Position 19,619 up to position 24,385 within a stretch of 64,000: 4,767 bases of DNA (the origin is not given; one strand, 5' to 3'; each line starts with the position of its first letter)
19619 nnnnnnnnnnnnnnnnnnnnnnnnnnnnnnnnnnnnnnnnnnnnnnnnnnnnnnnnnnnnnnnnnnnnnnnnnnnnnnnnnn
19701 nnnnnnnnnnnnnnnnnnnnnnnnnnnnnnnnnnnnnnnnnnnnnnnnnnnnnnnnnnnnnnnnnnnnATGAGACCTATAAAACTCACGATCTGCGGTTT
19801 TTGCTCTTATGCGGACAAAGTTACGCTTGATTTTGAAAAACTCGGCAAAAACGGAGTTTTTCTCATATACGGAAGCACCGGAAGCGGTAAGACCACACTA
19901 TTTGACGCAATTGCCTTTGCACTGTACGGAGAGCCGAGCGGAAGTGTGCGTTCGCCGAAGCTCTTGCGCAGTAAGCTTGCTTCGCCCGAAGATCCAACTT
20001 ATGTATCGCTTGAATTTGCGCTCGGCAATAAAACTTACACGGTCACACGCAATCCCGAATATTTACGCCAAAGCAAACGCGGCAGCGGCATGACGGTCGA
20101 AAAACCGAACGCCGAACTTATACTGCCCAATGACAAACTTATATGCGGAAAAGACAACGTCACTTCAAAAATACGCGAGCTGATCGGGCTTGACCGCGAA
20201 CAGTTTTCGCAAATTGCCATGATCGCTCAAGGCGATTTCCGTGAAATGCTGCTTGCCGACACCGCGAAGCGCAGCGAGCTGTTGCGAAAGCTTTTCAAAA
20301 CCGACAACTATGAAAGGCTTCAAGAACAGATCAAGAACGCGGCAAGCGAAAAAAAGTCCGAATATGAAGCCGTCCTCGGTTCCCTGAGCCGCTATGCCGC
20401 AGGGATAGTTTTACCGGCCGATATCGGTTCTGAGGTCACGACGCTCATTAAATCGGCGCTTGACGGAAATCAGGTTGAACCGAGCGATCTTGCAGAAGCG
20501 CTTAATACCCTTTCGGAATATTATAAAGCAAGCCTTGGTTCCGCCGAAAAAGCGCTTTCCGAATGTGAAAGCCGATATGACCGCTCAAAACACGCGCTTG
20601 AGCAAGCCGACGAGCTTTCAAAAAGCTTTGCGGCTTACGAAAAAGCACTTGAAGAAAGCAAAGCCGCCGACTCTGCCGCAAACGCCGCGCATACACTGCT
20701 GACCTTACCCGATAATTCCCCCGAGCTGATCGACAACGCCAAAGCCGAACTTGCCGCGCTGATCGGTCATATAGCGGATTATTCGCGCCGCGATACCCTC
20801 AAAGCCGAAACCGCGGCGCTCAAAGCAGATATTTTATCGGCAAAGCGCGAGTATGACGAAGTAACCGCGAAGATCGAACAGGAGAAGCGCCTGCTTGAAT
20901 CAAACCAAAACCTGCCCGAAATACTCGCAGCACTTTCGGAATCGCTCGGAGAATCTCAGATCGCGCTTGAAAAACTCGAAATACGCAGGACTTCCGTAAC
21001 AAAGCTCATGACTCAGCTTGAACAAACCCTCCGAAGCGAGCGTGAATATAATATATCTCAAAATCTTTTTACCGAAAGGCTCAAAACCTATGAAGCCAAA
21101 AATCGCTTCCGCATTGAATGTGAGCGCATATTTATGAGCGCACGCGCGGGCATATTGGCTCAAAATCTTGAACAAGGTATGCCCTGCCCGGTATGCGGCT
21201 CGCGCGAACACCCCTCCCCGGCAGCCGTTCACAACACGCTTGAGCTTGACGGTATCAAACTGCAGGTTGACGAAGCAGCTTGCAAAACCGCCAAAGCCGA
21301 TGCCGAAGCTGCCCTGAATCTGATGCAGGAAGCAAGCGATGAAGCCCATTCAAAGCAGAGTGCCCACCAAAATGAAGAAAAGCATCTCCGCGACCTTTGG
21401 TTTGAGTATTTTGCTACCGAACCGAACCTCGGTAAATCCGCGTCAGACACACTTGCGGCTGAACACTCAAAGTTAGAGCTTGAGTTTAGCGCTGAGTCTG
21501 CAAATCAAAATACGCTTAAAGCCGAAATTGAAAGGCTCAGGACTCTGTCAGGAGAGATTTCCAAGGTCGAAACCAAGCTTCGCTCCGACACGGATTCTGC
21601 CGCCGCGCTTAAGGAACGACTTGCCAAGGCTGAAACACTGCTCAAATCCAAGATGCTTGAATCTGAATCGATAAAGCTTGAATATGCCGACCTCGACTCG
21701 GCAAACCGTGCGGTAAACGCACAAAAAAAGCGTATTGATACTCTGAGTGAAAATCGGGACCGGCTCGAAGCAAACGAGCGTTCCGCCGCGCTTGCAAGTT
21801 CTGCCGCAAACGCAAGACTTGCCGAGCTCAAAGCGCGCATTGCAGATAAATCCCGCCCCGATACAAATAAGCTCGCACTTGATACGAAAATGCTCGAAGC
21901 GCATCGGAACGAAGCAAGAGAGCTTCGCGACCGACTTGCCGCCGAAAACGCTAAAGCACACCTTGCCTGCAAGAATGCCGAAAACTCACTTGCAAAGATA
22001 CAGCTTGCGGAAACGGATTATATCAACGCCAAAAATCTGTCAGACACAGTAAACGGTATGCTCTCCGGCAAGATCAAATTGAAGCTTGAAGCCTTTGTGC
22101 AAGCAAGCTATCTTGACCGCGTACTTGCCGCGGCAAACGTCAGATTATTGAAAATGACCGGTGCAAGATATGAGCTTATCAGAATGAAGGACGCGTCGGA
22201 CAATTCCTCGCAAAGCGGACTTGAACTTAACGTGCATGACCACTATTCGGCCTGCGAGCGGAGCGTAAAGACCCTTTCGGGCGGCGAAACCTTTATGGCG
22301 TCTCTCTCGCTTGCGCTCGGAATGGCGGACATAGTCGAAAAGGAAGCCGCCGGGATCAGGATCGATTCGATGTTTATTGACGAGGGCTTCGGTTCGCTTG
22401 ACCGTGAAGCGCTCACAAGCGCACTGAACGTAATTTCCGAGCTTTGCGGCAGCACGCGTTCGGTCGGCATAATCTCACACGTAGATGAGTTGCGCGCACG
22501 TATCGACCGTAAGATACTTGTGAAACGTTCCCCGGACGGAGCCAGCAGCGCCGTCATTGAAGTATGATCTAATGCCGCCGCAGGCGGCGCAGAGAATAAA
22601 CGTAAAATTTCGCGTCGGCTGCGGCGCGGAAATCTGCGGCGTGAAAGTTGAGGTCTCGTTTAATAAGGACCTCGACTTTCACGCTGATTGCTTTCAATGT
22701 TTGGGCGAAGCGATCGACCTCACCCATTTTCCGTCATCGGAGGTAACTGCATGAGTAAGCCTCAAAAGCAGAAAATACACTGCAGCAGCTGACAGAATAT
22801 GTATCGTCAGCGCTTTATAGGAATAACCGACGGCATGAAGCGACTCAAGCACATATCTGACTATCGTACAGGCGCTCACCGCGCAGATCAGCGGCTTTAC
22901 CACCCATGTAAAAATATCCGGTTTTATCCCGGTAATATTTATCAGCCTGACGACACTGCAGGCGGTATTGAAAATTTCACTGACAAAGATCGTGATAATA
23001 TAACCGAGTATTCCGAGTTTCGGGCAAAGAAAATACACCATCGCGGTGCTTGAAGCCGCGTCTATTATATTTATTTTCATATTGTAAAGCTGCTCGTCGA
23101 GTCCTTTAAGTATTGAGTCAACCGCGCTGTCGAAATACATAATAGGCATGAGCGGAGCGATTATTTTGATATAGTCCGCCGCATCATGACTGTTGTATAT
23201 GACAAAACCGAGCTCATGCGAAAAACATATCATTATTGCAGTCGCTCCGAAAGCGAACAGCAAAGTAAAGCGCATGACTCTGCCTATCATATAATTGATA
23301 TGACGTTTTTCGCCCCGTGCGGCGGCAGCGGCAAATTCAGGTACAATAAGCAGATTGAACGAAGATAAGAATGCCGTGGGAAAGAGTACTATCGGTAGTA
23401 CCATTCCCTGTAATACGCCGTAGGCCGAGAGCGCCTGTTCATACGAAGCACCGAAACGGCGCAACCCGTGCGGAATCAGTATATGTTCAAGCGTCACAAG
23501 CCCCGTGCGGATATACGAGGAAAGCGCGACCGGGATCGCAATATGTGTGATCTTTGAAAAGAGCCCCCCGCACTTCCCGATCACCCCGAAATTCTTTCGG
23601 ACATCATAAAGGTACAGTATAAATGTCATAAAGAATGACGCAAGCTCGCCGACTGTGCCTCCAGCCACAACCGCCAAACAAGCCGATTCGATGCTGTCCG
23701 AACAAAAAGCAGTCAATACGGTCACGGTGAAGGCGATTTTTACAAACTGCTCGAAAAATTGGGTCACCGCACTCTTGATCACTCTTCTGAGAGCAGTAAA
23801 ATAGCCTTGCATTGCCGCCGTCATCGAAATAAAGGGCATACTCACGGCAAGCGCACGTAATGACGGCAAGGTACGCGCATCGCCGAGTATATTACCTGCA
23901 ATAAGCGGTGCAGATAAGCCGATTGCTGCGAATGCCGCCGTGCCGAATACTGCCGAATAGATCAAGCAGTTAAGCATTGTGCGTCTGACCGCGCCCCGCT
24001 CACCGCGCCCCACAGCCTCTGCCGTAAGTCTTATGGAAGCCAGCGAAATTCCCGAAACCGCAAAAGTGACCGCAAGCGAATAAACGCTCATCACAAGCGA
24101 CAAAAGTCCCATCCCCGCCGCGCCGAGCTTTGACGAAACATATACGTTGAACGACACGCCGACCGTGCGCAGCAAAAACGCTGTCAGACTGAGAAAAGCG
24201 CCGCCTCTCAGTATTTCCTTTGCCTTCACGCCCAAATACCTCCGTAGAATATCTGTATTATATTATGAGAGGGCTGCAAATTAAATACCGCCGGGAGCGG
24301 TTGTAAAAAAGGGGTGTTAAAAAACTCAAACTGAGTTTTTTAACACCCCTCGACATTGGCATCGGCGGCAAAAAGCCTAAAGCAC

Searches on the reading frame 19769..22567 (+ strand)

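Call 15: search_protein_families(library=pfam, proteins=[window:19769-22567:+], max_evalue=0.001)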
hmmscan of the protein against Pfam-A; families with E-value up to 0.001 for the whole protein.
window:19769-22567:+ (932 aa): 5 families
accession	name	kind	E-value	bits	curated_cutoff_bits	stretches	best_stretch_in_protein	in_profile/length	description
PF13476.12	AAA_23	-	2.4e-28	100.6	27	1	5-204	1-191/201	AAA domain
PF13558.12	SbcC_Walker_B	-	4e-10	40.2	27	1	827-889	24-88/90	SbcC/RAD50-like, Walker B motif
PF02463.25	SMC_N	-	4.1e-10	39.9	40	1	5-65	4-61/220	RecF/RecN/SMC N terminal domain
PF13555.12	AAA_29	-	1.5e-06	28.3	27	1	26-56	20-50/61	P-loop containing region of AAA domain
PF20720.3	nSTAND3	-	0.00067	19.8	27.2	0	23-55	12-44/155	Novel STAND NTPase 3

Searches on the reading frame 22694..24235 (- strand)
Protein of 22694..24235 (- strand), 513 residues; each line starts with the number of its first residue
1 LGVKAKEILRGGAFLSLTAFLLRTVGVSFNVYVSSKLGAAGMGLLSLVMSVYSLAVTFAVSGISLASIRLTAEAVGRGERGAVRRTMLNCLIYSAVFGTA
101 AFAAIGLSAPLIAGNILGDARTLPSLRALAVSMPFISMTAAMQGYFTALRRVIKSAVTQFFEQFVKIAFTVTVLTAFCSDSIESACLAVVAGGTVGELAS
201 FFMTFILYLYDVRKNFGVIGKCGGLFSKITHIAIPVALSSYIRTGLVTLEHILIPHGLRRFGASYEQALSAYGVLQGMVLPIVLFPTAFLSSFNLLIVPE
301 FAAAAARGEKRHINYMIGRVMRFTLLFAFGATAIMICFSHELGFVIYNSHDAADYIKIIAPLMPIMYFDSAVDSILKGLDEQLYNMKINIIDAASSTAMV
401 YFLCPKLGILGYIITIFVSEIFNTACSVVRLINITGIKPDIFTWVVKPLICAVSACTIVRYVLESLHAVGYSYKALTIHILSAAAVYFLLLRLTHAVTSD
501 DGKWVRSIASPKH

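Call 15: search_protein_families(library=pfam, proteins=[window:22694-24235:-], max_evalue=0.001)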
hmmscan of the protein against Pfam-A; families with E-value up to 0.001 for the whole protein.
window:22694-24235:- (513 aa): 2 families
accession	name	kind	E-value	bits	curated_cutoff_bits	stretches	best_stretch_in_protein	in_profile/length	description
PF01943.22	Polysacc_synt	-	5.4e-15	56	28.2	1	9-283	2-262/274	Polysaccharide biosynthesis protein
PF01554.23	MatE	-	4.3e-08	33.4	24.9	1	267-393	26-152/161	MatE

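Call 87: search_protein_families(library=ncbifam, proteins=[window:22694-24235:-], max_evalue=0.001)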
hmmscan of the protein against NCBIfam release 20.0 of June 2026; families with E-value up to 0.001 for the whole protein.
window:22694-24235:- (513 aa): 2 families
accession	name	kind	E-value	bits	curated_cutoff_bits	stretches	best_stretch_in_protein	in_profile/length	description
TIGR02900.1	spore_V_B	equivalog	7.5e-83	278.9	372.3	1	9-490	2-488/488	stage V sporulation protein B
TIGR00797.1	matE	subfamily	0.00015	20.8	147.4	1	27-410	13-393/396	MATE family efflux transporter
